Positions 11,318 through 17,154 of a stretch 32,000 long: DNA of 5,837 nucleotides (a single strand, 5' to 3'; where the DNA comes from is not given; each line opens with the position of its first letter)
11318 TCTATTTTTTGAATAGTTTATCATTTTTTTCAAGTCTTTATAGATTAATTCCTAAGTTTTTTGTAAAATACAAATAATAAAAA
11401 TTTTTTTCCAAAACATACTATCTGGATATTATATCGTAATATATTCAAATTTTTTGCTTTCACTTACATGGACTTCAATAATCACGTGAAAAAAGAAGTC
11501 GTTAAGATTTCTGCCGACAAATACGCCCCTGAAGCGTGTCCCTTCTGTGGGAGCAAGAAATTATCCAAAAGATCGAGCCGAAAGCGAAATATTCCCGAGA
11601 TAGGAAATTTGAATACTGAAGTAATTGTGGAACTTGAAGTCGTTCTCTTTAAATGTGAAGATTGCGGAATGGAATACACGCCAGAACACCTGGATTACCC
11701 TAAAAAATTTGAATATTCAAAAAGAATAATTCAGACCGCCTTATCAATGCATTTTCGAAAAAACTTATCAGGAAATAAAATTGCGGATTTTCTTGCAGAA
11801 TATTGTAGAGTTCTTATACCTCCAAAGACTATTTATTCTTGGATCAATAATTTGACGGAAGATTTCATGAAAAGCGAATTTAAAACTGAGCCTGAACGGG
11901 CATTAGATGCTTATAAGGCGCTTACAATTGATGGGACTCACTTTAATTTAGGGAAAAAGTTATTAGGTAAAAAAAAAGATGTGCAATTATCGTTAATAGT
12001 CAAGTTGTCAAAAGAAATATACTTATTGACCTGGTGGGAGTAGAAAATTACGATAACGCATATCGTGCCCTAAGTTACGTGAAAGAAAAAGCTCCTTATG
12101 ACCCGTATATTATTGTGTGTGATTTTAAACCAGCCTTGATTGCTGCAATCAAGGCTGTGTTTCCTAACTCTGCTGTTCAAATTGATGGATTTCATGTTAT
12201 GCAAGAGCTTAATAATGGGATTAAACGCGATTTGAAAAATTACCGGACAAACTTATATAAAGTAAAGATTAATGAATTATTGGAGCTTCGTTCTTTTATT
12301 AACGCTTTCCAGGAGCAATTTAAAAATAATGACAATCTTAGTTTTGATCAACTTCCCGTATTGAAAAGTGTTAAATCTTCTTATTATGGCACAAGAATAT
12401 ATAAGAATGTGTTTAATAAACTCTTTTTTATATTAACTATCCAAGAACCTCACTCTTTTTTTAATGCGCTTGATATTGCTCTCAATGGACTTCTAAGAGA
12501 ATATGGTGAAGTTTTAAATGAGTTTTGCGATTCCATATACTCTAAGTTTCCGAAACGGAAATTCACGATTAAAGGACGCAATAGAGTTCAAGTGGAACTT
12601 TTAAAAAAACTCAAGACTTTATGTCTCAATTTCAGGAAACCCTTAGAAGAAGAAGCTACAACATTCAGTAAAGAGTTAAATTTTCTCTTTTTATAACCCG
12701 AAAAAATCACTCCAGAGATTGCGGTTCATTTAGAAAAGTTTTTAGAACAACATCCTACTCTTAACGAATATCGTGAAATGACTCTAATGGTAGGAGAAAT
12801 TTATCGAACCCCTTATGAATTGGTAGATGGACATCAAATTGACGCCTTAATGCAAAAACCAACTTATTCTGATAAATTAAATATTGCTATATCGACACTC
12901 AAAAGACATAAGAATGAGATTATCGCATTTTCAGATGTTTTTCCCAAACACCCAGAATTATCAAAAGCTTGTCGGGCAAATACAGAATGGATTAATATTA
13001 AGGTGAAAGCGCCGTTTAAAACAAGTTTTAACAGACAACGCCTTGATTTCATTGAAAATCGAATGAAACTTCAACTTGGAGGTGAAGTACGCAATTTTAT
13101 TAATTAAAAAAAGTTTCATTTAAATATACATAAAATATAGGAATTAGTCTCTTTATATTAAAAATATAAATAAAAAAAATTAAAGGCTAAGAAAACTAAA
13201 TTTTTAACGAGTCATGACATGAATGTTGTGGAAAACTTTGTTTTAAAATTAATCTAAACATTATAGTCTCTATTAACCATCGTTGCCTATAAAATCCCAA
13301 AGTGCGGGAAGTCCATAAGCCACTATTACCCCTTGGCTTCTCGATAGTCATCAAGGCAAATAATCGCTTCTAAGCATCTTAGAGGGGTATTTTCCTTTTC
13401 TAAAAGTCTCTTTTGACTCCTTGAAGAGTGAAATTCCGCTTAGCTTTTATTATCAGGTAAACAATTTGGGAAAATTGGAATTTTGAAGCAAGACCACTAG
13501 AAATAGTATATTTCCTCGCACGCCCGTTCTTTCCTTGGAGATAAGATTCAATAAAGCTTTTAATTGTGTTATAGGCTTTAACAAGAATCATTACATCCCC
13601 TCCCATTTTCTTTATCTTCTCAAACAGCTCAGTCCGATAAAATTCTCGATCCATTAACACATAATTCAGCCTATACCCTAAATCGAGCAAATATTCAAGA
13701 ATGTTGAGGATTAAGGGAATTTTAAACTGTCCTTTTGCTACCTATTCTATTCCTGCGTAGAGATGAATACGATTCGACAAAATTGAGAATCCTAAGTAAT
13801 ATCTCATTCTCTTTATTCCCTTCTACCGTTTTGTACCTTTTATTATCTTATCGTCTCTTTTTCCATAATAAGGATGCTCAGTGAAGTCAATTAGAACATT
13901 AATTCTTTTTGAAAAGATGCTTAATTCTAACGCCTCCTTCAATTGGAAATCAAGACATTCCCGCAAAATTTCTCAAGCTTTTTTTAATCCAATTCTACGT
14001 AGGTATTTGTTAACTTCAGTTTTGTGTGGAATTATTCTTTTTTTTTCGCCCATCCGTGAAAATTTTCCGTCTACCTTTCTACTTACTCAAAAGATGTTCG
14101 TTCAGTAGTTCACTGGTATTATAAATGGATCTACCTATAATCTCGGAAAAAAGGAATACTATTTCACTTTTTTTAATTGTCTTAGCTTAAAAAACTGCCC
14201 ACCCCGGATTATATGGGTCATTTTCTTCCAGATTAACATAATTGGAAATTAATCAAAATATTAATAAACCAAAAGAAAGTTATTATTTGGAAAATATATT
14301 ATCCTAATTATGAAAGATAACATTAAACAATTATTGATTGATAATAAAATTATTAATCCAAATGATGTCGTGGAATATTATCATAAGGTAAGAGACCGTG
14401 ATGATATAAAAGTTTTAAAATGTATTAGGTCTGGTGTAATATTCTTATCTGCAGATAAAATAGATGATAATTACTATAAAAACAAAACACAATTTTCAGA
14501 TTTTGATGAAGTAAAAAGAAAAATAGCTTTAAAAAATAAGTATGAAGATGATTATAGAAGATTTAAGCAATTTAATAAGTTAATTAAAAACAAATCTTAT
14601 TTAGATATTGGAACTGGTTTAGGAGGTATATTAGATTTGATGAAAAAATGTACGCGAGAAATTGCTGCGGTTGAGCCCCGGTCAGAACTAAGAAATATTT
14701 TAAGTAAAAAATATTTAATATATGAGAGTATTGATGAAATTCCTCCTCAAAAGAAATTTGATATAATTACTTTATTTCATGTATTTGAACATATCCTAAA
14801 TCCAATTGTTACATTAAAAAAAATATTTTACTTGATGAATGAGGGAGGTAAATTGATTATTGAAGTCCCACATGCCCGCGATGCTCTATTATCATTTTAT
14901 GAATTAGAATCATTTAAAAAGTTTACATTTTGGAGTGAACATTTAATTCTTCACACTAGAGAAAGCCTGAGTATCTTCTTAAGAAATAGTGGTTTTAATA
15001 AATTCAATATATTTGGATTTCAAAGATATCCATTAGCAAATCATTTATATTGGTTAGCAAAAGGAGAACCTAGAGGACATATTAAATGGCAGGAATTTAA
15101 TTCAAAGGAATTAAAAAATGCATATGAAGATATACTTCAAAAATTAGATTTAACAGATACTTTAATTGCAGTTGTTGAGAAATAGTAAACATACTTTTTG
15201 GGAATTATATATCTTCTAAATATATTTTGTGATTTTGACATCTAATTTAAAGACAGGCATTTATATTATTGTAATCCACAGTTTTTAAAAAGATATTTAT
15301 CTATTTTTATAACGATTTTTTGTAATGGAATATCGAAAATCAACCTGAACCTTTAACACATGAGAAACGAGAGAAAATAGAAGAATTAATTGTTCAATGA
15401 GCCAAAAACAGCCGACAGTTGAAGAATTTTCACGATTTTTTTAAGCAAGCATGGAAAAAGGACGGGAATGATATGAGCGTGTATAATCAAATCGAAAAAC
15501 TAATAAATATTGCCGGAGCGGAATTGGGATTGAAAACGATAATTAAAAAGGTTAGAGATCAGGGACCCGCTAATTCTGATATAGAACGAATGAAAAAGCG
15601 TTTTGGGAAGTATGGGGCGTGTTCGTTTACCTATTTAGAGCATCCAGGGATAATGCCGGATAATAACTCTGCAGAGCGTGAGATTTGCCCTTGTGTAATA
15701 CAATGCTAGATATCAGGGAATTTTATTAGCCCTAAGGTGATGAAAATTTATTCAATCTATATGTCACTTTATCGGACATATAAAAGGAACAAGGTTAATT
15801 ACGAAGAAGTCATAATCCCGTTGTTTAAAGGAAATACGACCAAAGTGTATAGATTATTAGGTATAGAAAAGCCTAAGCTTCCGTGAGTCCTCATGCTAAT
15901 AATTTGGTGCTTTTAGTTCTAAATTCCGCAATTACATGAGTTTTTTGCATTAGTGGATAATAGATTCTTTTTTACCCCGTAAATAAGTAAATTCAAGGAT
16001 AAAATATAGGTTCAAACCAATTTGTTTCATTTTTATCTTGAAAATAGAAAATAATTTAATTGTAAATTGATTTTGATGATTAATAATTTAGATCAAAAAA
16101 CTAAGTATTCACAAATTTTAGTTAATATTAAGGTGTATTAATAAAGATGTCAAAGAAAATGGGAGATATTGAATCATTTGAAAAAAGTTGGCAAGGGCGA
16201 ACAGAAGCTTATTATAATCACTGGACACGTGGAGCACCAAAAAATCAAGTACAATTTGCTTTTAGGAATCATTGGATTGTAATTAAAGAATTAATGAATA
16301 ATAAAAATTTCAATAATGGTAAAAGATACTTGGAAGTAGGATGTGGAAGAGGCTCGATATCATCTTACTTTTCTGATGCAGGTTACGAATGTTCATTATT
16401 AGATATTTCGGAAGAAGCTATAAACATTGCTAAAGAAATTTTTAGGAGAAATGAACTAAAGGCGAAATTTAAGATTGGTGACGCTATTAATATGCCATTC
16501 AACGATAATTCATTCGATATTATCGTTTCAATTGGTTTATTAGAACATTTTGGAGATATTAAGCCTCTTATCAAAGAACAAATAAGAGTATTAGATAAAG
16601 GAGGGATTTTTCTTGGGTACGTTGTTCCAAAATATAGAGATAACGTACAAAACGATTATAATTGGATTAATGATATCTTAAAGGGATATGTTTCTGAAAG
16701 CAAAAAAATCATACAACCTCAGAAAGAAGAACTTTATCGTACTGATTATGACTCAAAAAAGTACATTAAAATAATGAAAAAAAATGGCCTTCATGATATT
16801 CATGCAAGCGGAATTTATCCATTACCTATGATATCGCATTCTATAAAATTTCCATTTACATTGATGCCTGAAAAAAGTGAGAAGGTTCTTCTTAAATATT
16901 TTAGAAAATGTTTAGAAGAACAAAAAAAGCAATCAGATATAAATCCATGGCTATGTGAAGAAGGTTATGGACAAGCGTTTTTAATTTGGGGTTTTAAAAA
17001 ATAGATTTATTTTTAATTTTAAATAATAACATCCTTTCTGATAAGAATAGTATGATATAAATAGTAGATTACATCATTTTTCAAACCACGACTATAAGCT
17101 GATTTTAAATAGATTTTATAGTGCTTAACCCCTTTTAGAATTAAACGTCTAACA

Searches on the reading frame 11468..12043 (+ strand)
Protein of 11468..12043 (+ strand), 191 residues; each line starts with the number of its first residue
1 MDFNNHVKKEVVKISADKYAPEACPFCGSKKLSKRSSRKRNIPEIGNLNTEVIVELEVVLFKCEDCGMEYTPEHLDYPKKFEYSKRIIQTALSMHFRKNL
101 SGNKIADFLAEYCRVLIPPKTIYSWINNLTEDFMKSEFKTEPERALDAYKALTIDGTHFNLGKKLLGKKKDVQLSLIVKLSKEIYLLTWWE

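Call 4: search_protein_families(library=pfam, proteins=[window:11468-12043:+], max_evalue=0.01)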
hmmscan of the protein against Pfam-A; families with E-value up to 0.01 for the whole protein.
window:11468-12043:+ (191 aa): 3 families
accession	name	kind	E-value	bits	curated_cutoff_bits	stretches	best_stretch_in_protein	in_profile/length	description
PF14354.12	Lar_restr_allev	-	9.3e-05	23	28.6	1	23-79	5-42/58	Restriction alleviation protein Lar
PF09723.15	Zn_ribbon_8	-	0.00014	22.3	34.4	0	6-34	13-39/41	Zinc ribbon domain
PF14690.11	Zn_ribbon_ISL3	-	0.0005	20.8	25.5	1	21-66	2-47/47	zinc-finger of transposase IS204/IS1001/IS1096/IS1165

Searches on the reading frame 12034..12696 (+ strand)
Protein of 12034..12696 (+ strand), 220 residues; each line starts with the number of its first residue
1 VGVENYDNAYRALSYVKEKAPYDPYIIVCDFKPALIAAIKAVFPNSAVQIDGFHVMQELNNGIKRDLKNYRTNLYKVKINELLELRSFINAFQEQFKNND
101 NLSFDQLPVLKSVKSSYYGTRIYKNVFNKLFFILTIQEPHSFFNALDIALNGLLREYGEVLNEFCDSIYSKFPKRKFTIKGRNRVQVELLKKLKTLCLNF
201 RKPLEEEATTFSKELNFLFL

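Call 4: search_protein_families(library=pfam, proteins=[window:12034-12696:+], max_evalue=0.01)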
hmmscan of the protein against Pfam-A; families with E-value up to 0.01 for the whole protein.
window:12034-12696:+ (220 aa): 2 families
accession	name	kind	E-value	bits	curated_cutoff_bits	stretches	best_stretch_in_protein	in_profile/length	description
PF01610.23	DDE_Tnp_ISL3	-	6.7e-06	26.5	23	1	27-86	58-117/240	Transposase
PF10551.15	MULE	-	8.1e-05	23.4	27.6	1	17-57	56-98/99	MULE transposase domain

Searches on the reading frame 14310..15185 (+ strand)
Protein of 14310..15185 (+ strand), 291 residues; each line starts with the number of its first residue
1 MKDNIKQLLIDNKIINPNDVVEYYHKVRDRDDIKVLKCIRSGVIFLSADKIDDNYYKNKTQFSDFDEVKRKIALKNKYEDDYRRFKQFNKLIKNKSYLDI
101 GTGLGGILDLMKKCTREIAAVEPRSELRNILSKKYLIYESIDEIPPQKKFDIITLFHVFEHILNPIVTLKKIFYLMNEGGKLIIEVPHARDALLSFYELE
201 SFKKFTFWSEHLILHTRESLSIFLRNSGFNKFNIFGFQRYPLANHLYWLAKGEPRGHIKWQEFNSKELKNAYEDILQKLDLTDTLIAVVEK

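Call 4: search_protein_families(library=pfam, proteins=[window:14310-15185:+], max_evalue=0.01)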
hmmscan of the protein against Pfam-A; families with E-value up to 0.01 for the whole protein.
window:14310-15185:+ (291 aa): 6 families
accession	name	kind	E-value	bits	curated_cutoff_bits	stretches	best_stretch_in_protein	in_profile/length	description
PF13489.12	Methyltransf_23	-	5e-24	85.3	27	1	87-230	14-160/164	Methyltransferase domain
PF08241.18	Methyltransf_11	-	5.2e-07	30.7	21.2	1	98-184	1-95/95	Methyltransferase domain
PF05219.18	DREV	-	6.2e-07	29.2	26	1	87-184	88-186/265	DREV methyltransferase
PF08242.18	Methyltransf_12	-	3e-06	28.3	30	1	98-182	1-98/98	Methyltransferase domain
PF13847.12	Methyltransf_31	-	3.2e-06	27.3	27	1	138-197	60-120/145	Methyltransferase domain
PF13649.12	Methyltransf_25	-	0.0011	20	27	1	98-180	2-97/97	Methyltransferase domain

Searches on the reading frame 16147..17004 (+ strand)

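Call 4: search_protein_families(library=pfam, proteins=[window:16147-17004:+], max_evalue=0.01)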
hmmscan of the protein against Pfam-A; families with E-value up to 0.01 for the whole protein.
window:16147-17004:+ (285 aa): 10 families
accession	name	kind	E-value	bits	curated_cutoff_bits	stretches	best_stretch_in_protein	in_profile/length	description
PF08241.18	Methyltransf_11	-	6.7e-22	78.4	21.2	1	62-156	1-94/95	Methyltransferase domain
PF13847.12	Methyltransf_31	-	6.7e-20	71.7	27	1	57-160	3-113/145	Methyltransferase domain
PF13649.12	Methyltransf_25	-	7.4e-20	71.9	27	1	62-153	2-97/97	Methyltransferase domain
PF13489.12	Methyltransf_23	-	1.7e-14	54.3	27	1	54-159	19-118/164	Methyltransferase domain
PF08242.18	Methyltransf_12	-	2e-14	54.6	30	1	62-155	1-98/98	Methyltransferase domain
PF01209.24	Ubie_methyltran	-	1.6e-11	44.5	20.1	1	38-156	28-150/233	ubiE/COQ5 methyltransferase family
PF02353.26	CMAS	-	2.1e-10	40.8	27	1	47-190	52-203/273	Mycolic acid cyclopropane synthetase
PF05175.20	MTS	-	7.5e-08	32.6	23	1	53-128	30-104/170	Methyltransferase small domain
PF03848.20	TehB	-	5.7e-06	26.3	20.4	1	59-147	32-122/193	Tellurite resistance protein TehB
PF06325.19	PrmA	-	0.00044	20.3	22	1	55-146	159-250/296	Ribosomal protein L11 methyltransferase (PrmA)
